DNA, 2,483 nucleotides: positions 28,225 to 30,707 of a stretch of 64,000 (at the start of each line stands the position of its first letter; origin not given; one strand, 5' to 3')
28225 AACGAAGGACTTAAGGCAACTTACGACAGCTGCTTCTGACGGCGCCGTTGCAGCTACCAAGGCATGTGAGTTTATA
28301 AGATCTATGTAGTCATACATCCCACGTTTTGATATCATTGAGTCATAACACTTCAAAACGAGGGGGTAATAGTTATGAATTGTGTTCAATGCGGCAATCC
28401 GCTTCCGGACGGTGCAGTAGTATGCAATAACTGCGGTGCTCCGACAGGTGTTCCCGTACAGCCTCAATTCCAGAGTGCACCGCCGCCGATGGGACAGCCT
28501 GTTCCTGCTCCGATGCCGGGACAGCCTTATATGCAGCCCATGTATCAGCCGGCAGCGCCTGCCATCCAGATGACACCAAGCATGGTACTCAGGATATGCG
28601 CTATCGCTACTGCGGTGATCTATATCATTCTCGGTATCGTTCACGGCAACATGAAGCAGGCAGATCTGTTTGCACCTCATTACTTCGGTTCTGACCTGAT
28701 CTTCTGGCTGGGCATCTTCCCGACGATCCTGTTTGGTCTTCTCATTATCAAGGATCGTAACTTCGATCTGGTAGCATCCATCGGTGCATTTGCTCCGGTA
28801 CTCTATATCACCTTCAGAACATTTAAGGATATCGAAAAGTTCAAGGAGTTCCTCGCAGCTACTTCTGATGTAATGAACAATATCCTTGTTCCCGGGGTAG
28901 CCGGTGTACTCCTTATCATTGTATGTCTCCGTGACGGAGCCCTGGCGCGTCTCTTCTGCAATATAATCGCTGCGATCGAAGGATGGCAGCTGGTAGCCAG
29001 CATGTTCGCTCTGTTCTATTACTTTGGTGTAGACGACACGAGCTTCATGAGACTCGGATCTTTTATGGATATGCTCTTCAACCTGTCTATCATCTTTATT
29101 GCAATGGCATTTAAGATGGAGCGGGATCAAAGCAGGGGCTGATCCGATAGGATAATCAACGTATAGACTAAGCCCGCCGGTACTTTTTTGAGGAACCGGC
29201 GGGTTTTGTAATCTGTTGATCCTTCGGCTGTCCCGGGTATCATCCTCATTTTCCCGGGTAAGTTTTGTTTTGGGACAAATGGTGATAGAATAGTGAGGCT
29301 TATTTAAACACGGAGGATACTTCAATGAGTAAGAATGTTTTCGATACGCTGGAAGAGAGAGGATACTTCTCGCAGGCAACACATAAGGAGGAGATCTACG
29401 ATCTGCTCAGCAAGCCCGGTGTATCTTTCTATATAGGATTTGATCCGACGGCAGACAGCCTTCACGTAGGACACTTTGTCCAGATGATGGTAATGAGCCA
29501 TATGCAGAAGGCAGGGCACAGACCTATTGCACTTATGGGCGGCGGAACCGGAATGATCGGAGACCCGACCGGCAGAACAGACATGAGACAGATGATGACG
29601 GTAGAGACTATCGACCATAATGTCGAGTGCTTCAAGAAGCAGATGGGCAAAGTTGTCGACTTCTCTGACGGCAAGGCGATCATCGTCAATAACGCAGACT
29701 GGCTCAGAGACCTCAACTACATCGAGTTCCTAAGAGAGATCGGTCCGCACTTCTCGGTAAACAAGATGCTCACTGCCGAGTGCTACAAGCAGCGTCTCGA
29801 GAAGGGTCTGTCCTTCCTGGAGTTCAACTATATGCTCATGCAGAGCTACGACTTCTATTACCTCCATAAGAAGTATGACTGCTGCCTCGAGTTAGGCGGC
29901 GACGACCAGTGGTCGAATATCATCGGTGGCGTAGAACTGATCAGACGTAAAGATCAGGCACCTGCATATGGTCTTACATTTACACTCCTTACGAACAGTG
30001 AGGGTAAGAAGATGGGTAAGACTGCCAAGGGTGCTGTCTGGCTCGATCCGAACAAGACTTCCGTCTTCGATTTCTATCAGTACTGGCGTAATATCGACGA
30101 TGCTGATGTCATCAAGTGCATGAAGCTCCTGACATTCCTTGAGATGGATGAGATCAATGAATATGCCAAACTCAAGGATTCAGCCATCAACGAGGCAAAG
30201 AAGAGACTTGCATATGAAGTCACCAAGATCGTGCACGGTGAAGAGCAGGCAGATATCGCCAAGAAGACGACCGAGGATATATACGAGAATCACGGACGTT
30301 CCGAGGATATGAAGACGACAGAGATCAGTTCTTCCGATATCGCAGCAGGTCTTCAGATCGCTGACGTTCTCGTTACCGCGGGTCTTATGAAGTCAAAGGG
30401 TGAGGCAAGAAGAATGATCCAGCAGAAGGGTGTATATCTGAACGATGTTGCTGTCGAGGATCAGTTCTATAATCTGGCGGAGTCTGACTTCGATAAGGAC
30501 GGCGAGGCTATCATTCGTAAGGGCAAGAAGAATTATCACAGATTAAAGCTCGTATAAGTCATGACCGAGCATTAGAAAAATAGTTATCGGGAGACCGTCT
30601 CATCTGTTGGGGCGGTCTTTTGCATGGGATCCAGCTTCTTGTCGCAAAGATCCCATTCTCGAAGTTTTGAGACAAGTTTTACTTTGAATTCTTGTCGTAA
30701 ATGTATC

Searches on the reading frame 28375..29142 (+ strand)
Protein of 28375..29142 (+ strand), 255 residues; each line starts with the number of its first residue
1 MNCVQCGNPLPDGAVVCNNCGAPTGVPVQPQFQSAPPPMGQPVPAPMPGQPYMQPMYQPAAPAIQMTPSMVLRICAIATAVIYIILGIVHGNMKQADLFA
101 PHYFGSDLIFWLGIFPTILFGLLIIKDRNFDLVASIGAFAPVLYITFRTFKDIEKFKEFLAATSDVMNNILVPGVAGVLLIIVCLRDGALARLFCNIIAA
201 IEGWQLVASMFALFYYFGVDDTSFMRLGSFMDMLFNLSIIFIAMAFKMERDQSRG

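Call 3: search_protein_families(library=pfam, proteins=[window:28375-29142:+], max_evalue=0.1)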
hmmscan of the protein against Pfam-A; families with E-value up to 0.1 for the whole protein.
window:28375-29142:+ (255 aa): 5 families
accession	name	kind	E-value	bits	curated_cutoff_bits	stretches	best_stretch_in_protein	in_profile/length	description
PF13240.11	Zn_Ribbon_1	-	3.4e-06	27.1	25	1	3-23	2-22/23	zinc-ribbon domain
PF13248.11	Zn_ribbon_3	-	0.00046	20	27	1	2-23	4-25/26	zinc-ribbon domain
PF12773.13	DZR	-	0.0017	18.9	27.3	1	3-23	1-21/45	Double zinc ribbon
PF23477.1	zf_Tbcl_2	-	0.038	14.1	27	1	15-31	6-22/37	Probable treble clef zinc finger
PF14446.12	Prok-RING_1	-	0.057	13.8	29.1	1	2-23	6-29/54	Prokaryotic RING finger family 1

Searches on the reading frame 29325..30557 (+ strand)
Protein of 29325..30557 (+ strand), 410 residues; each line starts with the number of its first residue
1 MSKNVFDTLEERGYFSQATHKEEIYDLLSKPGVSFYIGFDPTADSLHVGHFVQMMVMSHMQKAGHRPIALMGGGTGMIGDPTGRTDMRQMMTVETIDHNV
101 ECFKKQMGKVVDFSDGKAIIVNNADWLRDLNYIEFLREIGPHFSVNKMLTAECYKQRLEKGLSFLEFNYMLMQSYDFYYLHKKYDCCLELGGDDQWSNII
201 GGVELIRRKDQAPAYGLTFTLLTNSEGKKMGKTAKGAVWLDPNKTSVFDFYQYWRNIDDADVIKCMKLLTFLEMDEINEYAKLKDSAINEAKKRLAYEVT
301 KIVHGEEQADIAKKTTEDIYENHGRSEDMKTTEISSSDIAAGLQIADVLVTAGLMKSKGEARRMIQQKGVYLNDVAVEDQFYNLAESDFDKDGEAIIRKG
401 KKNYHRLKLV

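Call 69: list_cluster_members(proteins=[window:29325-30557:+, window:33998-36163:+, window:31736-32332:+, window:37397-38554:-, P0001, P0019])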
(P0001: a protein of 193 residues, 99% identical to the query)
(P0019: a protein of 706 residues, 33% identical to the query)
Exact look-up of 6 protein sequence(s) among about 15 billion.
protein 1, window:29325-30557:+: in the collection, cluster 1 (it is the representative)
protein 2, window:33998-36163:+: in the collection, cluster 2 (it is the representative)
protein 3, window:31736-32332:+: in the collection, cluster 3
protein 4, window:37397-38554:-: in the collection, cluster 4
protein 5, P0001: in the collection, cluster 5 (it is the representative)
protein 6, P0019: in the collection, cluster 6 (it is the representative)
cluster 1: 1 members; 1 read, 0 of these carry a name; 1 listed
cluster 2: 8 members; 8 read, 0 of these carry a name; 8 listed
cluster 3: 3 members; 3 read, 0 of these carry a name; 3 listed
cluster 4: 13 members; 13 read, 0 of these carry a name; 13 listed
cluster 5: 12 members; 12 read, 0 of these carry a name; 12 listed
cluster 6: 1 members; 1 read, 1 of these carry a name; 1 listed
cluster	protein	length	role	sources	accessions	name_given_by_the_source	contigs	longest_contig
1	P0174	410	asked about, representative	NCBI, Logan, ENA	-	-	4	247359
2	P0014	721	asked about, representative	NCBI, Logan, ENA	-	-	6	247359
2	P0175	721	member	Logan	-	-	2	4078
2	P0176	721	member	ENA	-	-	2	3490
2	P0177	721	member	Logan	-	-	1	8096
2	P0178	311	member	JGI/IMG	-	-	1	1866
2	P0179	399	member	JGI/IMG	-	-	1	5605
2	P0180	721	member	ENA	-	-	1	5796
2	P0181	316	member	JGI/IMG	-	-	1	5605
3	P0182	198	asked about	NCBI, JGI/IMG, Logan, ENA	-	-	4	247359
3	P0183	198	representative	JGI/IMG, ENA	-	-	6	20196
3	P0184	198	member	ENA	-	-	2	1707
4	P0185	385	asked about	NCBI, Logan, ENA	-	-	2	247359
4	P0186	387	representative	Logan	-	-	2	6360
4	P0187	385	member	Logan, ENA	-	-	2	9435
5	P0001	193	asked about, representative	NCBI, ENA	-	-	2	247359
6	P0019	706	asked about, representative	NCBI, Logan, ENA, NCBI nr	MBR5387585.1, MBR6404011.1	MAG: hypothetical protein IKS48_11560 [Eubacterium sp.] | hypothetical protein [Clostridiales bacterium]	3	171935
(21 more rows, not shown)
